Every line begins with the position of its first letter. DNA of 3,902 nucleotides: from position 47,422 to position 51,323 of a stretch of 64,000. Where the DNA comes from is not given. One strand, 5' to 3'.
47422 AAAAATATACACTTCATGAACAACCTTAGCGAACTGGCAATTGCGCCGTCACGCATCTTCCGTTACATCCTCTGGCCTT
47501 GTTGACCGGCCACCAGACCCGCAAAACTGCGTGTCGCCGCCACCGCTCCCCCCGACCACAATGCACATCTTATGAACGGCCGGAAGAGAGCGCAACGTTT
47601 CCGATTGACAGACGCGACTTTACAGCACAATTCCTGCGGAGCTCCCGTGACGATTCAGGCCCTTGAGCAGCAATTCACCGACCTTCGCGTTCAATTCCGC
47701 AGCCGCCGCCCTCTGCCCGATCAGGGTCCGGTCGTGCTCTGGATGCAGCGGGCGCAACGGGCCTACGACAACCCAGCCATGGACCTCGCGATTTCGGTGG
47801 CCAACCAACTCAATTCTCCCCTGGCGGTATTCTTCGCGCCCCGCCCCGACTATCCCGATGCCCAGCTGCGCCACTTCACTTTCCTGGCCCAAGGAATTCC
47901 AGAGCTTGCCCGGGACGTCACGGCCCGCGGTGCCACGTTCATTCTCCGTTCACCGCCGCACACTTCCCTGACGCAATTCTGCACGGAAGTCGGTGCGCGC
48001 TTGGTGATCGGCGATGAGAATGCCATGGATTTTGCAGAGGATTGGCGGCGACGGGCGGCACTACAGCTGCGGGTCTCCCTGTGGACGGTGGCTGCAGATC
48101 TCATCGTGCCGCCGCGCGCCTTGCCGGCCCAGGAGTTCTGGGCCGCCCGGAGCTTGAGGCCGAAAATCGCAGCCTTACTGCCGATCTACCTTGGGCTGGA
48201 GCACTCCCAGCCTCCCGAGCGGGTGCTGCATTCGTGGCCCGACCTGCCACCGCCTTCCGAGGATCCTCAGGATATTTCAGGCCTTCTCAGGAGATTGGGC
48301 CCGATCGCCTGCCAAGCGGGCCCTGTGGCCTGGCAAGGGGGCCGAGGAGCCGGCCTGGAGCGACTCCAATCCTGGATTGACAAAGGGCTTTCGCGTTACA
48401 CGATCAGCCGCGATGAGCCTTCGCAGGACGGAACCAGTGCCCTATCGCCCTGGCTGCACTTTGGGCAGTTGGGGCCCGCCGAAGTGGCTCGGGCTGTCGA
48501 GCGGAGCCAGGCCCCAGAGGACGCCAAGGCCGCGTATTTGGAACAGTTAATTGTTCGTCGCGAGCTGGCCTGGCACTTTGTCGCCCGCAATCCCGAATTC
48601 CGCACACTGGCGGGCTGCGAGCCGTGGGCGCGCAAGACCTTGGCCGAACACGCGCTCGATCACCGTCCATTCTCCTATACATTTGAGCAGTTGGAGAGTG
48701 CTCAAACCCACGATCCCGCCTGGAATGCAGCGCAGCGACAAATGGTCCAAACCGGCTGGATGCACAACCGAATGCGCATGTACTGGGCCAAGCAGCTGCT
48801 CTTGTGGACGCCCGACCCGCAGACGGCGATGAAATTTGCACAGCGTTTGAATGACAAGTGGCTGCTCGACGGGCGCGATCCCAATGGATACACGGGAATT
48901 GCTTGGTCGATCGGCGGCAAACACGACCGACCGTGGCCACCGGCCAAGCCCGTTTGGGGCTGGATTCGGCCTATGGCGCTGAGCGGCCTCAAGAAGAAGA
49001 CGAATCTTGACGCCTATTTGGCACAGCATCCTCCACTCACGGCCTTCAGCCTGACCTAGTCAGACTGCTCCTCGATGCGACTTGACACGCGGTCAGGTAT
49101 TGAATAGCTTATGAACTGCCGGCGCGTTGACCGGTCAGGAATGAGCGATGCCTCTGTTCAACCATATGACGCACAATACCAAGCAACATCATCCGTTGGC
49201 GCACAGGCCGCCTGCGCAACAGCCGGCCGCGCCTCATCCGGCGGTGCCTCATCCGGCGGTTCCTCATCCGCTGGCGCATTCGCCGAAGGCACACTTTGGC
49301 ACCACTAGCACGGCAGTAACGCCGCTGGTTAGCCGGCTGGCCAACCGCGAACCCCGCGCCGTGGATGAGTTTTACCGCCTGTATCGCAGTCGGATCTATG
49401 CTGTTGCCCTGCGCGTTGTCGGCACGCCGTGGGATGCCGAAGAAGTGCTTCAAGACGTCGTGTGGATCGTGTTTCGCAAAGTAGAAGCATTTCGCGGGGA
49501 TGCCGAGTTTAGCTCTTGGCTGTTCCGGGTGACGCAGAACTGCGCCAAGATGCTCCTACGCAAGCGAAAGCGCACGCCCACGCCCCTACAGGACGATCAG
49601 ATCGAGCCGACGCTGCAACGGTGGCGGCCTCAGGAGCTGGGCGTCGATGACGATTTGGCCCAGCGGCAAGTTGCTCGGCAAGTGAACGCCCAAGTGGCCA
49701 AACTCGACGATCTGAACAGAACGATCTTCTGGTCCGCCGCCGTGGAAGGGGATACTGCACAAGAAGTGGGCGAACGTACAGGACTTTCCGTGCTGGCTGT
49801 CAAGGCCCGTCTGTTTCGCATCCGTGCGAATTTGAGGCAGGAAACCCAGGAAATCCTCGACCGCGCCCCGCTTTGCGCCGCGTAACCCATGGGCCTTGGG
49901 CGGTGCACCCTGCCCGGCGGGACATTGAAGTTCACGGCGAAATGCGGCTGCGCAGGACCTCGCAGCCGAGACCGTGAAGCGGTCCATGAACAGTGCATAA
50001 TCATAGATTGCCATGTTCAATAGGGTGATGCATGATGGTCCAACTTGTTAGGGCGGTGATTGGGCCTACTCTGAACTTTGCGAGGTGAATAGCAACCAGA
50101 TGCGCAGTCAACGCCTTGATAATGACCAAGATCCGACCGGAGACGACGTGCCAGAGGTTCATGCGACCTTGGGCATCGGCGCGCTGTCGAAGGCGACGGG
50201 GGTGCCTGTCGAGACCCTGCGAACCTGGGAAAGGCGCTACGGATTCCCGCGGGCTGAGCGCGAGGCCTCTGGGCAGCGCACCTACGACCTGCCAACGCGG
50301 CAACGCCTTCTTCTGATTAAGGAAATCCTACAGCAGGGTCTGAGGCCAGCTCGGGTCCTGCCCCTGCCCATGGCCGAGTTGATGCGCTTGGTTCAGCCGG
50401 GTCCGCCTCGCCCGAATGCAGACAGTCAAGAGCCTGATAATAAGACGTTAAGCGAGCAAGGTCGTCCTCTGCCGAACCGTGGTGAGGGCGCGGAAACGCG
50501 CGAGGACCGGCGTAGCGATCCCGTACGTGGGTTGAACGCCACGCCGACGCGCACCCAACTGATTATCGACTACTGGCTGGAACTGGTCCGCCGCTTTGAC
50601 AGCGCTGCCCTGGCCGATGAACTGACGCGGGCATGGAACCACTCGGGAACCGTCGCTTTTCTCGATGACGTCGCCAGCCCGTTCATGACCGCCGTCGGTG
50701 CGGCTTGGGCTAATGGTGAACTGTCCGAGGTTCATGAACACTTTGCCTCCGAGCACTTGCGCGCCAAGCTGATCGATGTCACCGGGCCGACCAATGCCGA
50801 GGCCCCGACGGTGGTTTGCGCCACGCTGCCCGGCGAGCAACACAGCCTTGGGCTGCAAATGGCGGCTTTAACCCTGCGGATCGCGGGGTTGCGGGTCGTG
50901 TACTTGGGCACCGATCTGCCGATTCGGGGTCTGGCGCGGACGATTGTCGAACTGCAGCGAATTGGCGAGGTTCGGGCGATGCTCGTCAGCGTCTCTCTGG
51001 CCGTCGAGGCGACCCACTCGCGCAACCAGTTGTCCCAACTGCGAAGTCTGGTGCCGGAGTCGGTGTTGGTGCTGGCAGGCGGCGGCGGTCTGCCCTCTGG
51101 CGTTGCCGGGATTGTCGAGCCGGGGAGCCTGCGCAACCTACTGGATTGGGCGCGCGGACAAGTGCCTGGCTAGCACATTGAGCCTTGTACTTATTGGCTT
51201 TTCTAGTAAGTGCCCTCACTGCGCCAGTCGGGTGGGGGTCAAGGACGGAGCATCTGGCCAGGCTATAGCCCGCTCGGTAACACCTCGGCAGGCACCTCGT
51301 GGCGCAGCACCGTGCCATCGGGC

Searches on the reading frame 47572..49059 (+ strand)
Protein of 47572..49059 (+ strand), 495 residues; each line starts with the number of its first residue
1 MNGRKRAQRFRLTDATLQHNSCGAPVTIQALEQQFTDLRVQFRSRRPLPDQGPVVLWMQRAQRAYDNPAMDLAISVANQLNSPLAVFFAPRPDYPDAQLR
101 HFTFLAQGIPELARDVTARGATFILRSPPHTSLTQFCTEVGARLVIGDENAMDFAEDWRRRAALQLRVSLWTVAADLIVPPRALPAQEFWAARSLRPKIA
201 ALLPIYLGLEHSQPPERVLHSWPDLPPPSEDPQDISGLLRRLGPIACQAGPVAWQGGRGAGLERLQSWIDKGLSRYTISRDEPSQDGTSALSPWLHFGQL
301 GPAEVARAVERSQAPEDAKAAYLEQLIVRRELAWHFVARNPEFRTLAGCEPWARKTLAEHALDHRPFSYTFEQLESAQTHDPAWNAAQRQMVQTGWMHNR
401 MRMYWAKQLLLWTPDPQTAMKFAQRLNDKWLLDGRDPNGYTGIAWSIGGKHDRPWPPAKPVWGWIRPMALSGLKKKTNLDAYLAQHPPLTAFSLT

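Call 35: search_protein_families(library=pfam, proteins=[window:47572-49059:+], max_evalue=0.01)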
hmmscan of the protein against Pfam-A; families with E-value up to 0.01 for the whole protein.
window:47572-49059:+ (495 aa): 2 families
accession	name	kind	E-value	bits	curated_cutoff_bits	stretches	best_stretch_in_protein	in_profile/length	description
PF00875.24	DNA_photolyase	-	2.7e-15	57.1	26.6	1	54-207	1-157/164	DNA photolyase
PF03441.19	FAD_binding_7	-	1.6e-07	31.4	27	1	327-428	5-103/203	FAD binding domain of DNA photolyase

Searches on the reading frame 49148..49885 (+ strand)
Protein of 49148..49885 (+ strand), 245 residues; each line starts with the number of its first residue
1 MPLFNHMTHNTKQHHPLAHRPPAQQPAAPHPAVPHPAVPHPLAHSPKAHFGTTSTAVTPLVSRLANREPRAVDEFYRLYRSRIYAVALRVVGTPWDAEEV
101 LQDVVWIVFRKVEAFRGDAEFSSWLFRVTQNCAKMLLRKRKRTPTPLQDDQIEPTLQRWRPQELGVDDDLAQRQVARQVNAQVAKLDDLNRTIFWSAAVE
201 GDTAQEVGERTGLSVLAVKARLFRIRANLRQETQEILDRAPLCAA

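Call 35: search_protein_families(library=pfam, proteins=[window:49148-49885:+], max_evalue=0.01)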
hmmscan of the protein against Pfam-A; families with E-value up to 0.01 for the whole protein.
window:49148-49885:+ (245 aa): 3 families
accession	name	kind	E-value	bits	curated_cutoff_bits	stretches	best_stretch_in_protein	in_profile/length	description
PF04542.20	Sigma70_r2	-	2e-14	53.6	24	1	75-143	1-71/71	Sigma-70 region 2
PF08281.18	Sigma70_r4_2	-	7.7e-06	25.9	25.7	1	178-229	3-54/54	Sigma-70, region 4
PF04545.22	Sigma70_r4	-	0.00088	19.2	24.1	1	184-231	3-50/50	Sigma-70, region 4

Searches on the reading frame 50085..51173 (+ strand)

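Call 35: search_protein_families(library=pfam, proteins=[window:50085-51173:+], max_evalue=0.01)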
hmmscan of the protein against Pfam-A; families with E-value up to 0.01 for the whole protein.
window:50085-51173:+ (362 aa): 4 families
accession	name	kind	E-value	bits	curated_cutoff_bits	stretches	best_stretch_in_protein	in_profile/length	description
PF13411.12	MerR_1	-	7e-11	42.5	21.6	1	31-89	3-60/69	MerR HTH family regulatory protein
PF00376.29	MerR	-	4.5e-09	36.4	28.2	1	31-67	2-38/38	MerR family regulatory protein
PF02607.22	B12-binding_2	-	7.9e-08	32.8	23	1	165-229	6-70/74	B12 binding domain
PF02310.24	B12-binding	-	1.5e-06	28.5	32.1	1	242-333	2-88/121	B12 binding domain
